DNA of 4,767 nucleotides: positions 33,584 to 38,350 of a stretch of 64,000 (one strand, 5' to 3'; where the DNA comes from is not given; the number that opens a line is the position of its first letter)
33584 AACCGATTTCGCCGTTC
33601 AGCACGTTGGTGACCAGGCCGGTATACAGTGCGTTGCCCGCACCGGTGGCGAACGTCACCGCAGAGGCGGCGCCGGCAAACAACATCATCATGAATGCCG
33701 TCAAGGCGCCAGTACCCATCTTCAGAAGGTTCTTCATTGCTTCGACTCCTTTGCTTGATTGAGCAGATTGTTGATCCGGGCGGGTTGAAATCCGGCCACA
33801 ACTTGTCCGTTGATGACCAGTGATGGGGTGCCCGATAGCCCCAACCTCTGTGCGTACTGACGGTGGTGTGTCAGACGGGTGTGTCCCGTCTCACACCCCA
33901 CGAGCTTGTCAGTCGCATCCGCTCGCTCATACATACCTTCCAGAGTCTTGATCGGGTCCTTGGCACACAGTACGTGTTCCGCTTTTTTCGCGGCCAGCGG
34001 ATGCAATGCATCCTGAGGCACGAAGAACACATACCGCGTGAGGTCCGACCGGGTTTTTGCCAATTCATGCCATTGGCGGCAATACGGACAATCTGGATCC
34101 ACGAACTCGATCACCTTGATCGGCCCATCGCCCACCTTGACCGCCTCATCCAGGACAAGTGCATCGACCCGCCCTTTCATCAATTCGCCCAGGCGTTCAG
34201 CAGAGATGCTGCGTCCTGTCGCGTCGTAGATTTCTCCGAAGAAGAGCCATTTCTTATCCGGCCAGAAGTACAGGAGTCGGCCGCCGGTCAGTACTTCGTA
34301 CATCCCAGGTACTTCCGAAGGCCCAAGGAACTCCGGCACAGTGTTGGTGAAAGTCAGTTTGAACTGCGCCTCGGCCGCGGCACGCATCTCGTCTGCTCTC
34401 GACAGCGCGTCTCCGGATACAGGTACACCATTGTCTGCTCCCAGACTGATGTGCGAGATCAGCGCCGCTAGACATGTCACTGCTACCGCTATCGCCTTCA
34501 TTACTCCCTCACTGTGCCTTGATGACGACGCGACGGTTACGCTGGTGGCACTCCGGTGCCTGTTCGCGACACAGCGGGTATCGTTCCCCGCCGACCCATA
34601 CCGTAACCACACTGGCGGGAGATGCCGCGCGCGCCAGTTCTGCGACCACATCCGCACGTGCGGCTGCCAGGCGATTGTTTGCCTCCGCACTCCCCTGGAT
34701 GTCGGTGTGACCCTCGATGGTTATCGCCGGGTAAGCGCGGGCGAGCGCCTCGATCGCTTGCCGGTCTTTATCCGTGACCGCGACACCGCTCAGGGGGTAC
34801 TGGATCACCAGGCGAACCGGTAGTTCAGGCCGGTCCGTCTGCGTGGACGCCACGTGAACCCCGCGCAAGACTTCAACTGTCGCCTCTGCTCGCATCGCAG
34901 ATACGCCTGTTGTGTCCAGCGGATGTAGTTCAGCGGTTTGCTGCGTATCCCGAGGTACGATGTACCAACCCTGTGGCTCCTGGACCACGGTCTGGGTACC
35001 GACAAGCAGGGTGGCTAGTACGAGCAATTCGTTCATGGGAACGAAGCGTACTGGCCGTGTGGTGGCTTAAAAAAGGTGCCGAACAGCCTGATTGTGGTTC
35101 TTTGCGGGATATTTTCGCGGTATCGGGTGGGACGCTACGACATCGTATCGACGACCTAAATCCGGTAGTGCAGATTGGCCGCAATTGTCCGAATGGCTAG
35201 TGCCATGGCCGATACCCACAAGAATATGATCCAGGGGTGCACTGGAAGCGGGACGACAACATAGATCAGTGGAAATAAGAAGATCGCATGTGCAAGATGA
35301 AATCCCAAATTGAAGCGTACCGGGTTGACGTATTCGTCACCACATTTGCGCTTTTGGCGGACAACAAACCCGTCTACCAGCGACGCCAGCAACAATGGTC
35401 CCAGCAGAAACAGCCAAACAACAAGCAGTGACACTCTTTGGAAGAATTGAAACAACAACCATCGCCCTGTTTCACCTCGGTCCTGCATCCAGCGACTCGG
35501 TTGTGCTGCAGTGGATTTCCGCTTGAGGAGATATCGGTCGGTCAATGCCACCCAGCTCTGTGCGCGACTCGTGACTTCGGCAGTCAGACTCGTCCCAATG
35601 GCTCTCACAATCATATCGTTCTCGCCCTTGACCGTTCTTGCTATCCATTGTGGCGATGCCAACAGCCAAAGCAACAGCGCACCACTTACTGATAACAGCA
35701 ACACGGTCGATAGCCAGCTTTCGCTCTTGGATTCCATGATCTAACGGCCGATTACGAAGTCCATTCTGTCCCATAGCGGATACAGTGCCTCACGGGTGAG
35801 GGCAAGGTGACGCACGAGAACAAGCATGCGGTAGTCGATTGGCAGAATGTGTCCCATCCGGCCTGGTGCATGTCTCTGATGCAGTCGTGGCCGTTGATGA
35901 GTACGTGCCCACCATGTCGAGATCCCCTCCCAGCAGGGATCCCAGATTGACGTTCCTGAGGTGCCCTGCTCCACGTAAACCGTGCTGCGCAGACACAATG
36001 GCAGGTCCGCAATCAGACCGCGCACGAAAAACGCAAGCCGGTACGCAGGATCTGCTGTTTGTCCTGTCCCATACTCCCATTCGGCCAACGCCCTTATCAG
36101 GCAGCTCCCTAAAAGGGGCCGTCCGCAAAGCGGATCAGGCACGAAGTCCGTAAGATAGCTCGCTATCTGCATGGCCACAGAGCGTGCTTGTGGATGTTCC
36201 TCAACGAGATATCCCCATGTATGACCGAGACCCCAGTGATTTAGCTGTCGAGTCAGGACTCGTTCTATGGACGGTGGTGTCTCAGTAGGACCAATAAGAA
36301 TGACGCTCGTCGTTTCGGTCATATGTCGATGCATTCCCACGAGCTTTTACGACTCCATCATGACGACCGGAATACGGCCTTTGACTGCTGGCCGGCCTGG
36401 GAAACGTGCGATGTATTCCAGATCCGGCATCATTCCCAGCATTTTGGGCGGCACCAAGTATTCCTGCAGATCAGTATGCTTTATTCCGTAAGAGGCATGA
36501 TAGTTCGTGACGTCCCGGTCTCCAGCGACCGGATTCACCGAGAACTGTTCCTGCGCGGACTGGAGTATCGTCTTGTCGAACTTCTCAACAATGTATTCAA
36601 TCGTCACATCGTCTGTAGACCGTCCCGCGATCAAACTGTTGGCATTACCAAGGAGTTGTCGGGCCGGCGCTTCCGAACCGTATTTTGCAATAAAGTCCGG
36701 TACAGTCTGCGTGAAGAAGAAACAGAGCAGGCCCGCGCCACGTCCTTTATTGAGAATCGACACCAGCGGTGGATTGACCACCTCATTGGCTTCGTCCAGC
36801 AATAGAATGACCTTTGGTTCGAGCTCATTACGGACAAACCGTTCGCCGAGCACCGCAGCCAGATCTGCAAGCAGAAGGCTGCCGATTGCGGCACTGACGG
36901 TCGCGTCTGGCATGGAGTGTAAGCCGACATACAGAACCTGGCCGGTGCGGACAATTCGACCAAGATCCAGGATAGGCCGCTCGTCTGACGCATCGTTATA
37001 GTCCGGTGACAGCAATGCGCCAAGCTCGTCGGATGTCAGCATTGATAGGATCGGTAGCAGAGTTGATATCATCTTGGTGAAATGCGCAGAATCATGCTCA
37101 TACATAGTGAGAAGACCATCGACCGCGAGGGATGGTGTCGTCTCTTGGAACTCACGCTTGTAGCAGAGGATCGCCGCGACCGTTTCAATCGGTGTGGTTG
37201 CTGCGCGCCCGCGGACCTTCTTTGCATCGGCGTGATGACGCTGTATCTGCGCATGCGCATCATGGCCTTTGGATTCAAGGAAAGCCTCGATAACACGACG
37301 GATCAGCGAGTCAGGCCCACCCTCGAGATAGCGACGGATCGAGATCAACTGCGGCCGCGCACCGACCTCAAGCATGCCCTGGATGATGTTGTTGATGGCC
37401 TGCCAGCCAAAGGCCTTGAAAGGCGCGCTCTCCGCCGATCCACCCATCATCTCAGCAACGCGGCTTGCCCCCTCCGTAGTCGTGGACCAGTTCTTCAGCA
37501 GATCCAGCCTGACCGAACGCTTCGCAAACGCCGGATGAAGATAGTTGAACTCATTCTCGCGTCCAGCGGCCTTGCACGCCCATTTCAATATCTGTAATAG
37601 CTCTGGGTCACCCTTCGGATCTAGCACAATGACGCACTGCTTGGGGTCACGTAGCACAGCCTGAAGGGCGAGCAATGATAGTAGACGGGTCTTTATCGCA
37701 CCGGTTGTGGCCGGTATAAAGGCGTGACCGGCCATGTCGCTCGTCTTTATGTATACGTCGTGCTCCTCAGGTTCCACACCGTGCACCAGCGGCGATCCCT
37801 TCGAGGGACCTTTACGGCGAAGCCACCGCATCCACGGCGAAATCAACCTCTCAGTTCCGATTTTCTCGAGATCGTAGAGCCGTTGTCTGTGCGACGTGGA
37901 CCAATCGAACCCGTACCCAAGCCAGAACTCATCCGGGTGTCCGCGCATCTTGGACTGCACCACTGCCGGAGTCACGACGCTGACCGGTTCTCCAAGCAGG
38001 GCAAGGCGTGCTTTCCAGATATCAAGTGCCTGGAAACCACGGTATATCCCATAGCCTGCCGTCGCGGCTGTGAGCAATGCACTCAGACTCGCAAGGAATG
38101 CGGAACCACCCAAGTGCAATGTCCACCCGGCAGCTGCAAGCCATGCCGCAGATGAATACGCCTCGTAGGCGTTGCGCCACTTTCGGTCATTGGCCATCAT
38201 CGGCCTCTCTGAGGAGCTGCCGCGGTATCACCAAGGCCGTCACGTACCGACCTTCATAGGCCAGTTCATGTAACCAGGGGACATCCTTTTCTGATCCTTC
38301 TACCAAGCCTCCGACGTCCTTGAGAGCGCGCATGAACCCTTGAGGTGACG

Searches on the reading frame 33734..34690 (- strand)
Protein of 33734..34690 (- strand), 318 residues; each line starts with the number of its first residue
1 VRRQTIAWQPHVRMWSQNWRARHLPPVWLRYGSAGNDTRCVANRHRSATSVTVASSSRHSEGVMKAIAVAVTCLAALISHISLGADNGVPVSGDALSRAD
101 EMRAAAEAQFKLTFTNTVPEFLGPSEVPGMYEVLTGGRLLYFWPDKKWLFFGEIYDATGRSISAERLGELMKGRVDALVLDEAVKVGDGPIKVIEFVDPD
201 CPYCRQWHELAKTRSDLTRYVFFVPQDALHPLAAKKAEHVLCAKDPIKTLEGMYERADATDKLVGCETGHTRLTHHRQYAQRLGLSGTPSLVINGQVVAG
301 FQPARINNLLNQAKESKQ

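Call 12: search_protein_families(library=pfam, proteins=[window:33734-34690:-], max_evalue=0.001)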
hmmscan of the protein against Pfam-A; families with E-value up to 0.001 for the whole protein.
window:33734-34690:- (318 aa): 4 families
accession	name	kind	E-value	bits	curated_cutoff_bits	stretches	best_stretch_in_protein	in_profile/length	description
PF10411.14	DsbC_N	-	1.2e-12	47.7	25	1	100-163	4-69/70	Disulfide bond isomerase protein N-terminal domain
PF13098.12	Thioredoxin_2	-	2.3e-11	44.4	27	1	188-304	4-97/104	Thioredoxin-like domain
PF13462.12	Thioredoxin_4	-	1.3e-07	32.4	23.2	0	190-212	14-36/165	Thioredoxin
PF01323.26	DSBA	-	0.00024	21.4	25.6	0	263-302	142-181/191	DSBA-like thioredoxin domain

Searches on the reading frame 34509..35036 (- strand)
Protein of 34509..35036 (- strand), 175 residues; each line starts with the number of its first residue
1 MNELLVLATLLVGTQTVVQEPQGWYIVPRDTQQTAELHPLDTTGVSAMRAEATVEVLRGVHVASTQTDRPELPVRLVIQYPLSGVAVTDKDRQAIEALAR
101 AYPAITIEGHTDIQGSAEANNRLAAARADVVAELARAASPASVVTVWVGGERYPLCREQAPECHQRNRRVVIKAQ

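Call 33: search_protein_families(library=pfam, proteins=[window:34509-35036:-], max_evalue=0.01)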
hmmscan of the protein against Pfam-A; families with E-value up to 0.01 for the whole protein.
window:34509-35036:- (175 aa): 1 family
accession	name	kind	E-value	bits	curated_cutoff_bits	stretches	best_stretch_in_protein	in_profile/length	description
PF00691.25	OmpA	-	3.6e-07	30.9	27.2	1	103-168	32-98/98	OmpA family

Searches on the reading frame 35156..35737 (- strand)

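Call 12: search_protein_families(library=pfam, proteins=[window:35156-35737:-], max_evalue=0.001)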
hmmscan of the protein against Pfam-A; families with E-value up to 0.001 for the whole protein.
window:35156-35737:- (193 aa): 1 family
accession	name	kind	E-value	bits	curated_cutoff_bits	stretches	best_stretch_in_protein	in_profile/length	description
PF14348.11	DUF4400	-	1.4e-17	64.4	27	1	72-189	76-195/196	Domain of unknown function (DUF4400)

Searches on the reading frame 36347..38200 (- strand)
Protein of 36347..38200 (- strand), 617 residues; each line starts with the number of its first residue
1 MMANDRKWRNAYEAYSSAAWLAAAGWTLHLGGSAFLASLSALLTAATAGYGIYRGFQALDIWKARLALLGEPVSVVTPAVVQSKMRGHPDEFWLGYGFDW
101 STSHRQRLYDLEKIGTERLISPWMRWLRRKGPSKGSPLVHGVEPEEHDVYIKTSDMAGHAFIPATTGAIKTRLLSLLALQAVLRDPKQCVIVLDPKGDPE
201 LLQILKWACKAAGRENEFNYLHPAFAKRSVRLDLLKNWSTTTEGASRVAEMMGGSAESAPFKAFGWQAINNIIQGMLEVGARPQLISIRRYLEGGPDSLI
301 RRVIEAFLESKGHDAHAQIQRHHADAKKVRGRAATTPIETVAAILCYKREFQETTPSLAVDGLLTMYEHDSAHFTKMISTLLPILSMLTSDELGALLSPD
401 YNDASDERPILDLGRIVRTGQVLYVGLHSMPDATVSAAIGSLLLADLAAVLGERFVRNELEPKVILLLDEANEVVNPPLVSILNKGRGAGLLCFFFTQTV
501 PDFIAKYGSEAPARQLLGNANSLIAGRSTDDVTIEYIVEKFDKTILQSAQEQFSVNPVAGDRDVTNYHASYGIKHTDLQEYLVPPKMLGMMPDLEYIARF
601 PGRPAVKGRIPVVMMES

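Call 12: search_protein_families(library=pfam, proteins=[window:36347-38200:-], max_evalue=0.001)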
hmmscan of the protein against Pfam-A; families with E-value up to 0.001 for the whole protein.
window:36347-38200:- (617 aa): 2 families
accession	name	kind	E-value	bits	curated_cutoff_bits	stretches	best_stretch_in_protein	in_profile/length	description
PF12696.13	TraG-D_C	-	5.4e-12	46.2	22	1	464-552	2-90/126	TraM recognition site of TraD and TraG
PF10412.15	TrwB_AAD_bind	-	5.1e-05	22.8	20.5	0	446-606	229-382/387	Type IV secretion-system coupling protein DNA-binding domain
